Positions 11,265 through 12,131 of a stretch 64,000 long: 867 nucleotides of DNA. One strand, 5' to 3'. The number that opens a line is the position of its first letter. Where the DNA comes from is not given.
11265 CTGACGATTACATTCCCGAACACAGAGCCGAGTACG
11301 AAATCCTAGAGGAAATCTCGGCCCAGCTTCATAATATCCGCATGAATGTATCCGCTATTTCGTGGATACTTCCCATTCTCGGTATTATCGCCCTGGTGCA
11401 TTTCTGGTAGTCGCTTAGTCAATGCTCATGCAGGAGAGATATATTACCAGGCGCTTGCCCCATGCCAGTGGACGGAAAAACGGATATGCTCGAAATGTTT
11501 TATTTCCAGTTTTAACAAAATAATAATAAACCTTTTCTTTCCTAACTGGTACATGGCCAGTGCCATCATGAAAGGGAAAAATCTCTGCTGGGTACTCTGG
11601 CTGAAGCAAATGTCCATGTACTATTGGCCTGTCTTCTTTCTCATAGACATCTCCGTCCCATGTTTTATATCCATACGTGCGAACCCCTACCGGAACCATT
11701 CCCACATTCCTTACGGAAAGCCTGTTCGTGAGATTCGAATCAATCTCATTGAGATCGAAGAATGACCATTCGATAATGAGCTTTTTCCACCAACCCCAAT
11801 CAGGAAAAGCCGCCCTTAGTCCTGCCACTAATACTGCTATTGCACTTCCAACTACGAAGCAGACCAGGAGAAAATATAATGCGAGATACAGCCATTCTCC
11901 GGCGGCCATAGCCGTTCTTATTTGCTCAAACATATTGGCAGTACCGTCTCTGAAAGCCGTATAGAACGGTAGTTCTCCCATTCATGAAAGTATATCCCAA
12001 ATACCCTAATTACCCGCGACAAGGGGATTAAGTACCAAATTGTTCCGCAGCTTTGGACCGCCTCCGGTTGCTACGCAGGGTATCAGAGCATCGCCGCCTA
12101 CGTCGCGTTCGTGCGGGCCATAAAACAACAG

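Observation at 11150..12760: Lower-GC islet with small ORFs and a duplicated hairpin-plus-tail element bracketing a 70-aa gene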

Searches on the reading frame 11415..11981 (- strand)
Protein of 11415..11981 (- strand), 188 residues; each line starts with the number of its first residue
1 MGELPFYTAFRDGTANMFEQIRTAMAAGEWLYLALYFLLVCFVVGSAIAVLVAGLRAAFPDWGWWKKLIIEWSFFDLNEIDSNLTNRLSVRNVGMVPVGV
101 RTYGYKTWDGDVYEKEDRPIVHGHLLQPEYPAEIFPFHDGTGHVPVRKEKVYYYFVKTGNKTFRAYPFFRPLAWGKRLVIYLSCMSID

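Call 8: search_protein_families(library=pfam, proteins=[window:11418-11981:-], max_evalue=0.1)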
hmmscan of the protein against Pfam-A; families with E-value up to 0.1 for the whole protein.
window:11418-11981:- (188 aa): 0 families

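Call 9: search_protein_families(library=phrogs, proteins=[window:11418-11981:-], max_evalue=0.1)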
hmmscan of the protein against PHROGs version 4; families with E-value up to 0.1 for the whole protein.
window:11418-11981:- (188 aa): 1 family
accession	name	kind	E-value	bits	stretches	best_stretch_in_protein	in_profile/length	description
phrog_21926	-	unknown function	0.043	14.6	0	9-49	10-46/50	-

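Call 12: find_encoding_contigs(protein=window:11415-11981:-, flank=10000, max_places=10)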
Protein window:11415-11981:- (188 aa): no gene with exactly this product is on record in the collection.

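Call 20: search_protein_representatives(protein=window:11418-11981:-)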
Query: 188 residues. Proteins with E-value up to 0.001 (for the whole library): 20; up to 1e-10: 8; up to 1e-30: 1. The best 20 are listed.
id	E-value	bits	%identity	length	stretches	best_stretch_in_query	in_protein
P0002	1.9e-128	442.5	100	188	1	1-188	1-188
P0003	2.7e-21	92.7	41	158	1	38-180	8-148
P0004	8.2e-18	81.3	33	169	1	20-177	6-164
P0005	8.6e-17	78.0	45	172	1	84-183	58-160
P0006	2.0e-16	76.7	43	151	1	80-176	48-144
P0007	1.6e-14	70.5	42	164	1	87-176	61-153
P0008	1.1e-13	67.8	40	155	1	87-178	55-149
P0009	9.5e-11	58.2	36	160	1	57-177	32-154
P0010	2.4e-10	56.9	36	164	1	79-182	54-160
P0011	5.3e-10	55.8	33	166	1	88-183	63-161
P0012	3.7e-09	53.0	39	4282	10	91-124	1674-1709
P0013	1.0e-08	51.6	34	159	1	77-178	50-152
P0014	1.6e-08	51.0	39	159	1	97-180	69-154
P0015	3.8e-08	49.7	36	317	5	146-184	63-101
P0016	8.5e-08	48.6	37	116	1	66-170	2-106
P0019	3.0e-06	43.5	32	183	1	7-175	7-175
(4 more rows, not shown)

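Call 24: search_protein_families(library=pfam, alignment_id=A1, max_evalue=0.01)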
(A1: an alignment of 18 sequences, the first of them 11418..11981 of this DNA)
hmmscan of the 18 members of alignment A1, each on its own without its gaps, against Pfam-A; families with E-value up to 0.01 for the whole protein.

A. member 1, window:11418-11981:- (188 aa): 0 families

B. families by the number of members that match (of 18 scanned): 0 families

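Call 25: find_encoding_contigs(protein=P0003, flank=6000, max_places=4)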
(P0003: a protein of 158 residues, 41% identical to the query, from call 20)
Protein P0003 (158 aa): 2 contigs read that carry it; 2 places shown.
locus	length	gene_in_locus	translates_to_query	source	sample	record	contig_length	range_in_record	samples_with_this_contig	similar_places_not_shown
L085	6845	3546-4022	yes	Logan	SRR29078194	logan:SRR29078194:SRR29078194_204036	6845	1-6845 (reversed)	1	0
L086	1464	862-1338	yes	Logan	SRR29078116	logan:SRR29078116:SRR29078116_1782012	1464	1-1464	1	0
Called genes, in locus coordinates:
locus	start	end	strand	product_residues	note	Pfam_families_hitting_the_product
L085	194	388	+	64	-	-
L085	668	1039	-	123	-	-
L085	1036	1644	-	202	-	PF07460:NUMOD3 (weak)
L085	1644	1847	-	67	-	-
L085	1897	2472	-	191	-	-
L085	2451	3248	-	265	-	-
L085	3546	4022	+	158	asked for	-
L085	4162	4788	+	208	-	PF07021:MetW (weak), PF13489:Methyltransf_23, PF13847:Methyltransf_31 (weak), PF08241:Methyltransf_11, PF08242:Methyltransf_12 (weak), PF13649:Methyltransf_25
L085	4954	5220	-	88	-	-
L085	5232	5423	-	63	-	-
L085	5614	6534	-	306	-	-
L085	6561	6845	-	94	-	?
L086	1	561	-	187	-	?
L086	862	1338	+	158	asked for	-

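Call 27: find_encoding_contigs(protein=P0004, flank=8000, max_places=4)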
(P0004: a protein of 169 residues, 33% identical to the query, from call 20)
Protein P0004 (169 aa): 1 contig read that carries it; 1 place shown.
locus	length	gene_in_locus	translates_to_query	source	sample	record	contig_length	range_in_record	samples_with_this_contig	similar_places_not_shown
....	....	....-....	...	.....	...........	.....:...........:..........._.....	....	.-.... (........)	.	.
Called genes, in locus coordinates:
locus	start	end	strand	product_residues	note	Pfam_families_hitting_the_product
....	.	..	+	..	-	?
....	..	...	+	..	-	-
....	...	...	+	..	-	-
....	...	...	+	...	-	-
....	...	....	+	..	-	-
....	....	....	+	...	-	-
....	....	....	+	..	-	-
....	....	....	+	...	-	-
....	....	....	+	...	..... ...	-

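Call 28: find_encoding_contigs(protein=P0019, flank=8000, max_places=4)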
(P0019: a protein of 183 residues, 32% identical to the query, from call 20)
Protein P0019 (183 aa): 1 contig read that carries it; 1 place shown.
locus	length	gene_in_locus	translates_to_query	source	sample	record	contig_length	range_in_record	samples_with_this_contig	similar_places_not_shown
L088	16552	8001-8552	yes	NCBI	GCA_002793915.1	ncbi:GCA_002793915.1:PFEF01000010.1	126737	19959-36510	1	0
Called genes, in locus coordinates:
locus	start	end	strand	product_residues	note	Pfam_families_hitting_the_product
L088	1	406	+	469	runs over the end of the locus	PF00704:Glyco_hydro_18, PF01471:PG_binding_1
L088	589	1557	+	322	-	PF02557:VanY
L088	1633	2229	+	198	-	-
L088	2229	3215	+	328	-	PF09925:DUF2157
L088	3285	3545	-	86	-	-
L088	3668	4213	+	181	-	PF00578:AhpC-TSA, PF08534:Redoxin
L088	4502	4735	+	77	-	-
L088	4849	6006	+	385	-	PF02353:CMAS, PF13489:Methyltransf_23, PF13649:Methyltransf_25, PF13847:Methyltransf_31 (weak), PF08241:Methyltransf_11, PF08242:Methyltransf_12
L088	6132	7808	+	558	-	PF05970:PIF1, PF13245:AAA_19, PF13401:AAA_22 (faint), PF13604:AAA_30, PF21530:Pif1_2B_dom (weak), PF14493:HTH_40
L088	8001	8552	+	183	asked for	-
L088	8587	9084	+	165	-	PF06114:Peptidase_M78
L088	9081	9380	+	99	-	-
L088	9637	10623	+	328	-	PF01018:GTP1_OBG, PF01926:MMR_HSR1, PF02421:FeoB_N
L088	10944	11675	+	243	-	-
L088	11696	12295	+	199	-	PF10517:DM13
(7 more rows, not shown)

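Call 29: find_encoding_contigs(protein=P0005, flank=8000, max_places=4)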
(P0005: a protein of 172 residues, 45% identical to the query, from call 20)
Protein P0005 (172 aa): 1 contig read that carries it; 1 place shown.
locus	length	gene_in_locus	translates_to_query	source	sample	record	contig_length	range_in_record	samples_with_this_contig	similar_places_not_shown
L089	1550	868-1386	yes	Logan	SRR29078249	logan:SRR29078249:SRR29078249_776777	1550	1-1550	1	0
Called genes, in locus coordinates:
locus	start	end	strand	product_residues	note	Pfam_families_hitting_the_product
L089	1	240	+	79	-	?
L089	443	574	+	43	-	-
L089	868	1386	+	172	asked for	-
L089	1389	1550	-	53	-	?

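Call 51: search_dna_similar(query=window:11418-11981:-, collection=phages, mode=protein, max_evalue=0.01)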
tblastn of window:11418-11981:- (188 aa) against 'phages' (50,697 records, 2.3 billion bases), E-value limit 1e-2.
No match.

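Call 61: predict_structure(alignment_id=A1)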
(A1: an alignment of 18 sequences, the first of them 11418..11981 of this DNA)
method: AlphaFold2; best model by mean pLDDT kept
length: 188 residues; sequences in the alignment: 18
mean_pLDDT: 85.5   pTM: 0.65
mean pLDDT of the five models: 85.5, 85.2, 83.8, 83.5, 81.4
residues with pLDDT >= 90: 90; 70-90: 74; 50-70: 21; < 50: 3
segments of 3 or more residues with pLDDT < 50: 120-122
pLDDT, mean of each block of 10 residues (from residue 1): 79 88 91 93 94 82 72 72 77 91 94 82 78 90 86 93 92 89 81
secondary structure, 60 per line:
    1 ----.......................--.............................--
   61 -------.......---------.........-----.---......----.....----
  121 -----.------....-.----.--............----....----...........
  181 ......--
elements in order: H5-27 H30-58 E68-74 E84-92 E102-107 E112-116 E133-136 E151-157 E162-165 H170-186

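Call 63: fold_search(model_id=the predicted structure, library=pdb)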
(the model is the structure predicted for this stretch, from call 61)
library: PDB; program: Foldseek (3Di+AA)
matches with E <= 10: 507; with E <= 0.001: 0
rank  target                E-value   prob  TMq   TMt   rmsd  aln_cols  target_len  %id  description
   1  1tza_A                1.4e-02  0.95  0.26  0.34   7.0       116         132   10  X-ray structure of Northeast Structural Genomics Consortium target SoR45 (released 2004-07-27)
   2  8fk7_A                2.2e-02  0.99  0.36  0.47  11.9       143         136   18  Structure of the Pyrobaculum calidifontis flagellar-like archaeal type IV pilus (released 2023-06-28)
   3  1xq4_B                2.6e-02  0.82  0.24  0.33   7.1       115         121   16  Crystal Structure of the Putative ApaA Protein from Bordetella pertussis, Northeast Structural Genomics Target BeR40 (released 2004-11-09)
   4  1xq4_A                2.8e-02  0.80  0.24  0.33   7.3       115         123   16  Crystal Structure of the Putative ApaA Protein from Bordetella pertussis, Northeast Structural Genomics Target BeR40 (released 2004-11-09)
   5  1tza_B                5.4e-02  0.77  0.26  0.33   6.7       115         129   10  X-ray structure of Northeast Structural Genomics Consortium target SoR45 (released 2004-07-27)
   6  2f1e_MODEL_1_A        6.0e-02  0.75  0.26  0.36   6.6       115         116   15  Solution structure of ApaG protein (released 2006-10-24)
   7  1xq4_C                1.2e-01  0.51  0.24  0.33   7.3       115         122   16  Crystal Structure of the Putative ApaA Protein from Bordetella pertussis, Northeast Structural Genomics Target BeR40 (released 2004-11-09)
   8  6dfj_E                1.2e-01  0.80  0.26  0.41   6.3       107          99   12  Crystal structure of anti-Zika antibody Z021 bound to DENV-1 envelope protein DIII (released 2018-10-24)
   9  9kbd_C                2.3e-01  0.28  0.22  0.13   7.6       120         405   14  Cryo-EM structure of the CUL1-RBX1-SKP1-FBXO3 SCF ubiquition ligase complex (released 2025-02-19)
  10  1ca1                  3.0e-01  0.75  0.27  0.15   4.6        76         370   14  ALPHA-TOXIN FROM CLOSTRIDIUM PERFRINGENS (released 1999-05-04)
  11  1xvs_A                3.0e-01  0.41  0.26  0.34   6.6       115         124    8  Crystal structure of apaG Protein from Vibrio cholerae (released 2004-12-14)
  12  4x42_D                3.5e-01  0.41  0.25  0.38   7.6       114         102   14  Crystal structure of DEN4 ED3 mutant with epitope two residues substituted from DEN3 ED3 (released 2015-09-09)
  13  5eb9                  3.5e-01  0.30  0.24  0.35   8.2       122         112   15  Crystal Structure Of Chicken CD8aa Homodimer (released 2016-09-14)
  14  3uzq_B                3.7e-01  0.57  0.26  0.43   6.8       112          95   13  Crystal structure of the dengue virus serotype 1 envelope protein domain III in complex with the variable domains of M (released 2012-02-22)
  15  6dxu_D                4.4e-01  0.38  0.27  0.08   5.6       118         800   13  Crystal Structure of Parabacteroides merdae Beta-Glucuronidase (GUS) (released 2019-02-27)
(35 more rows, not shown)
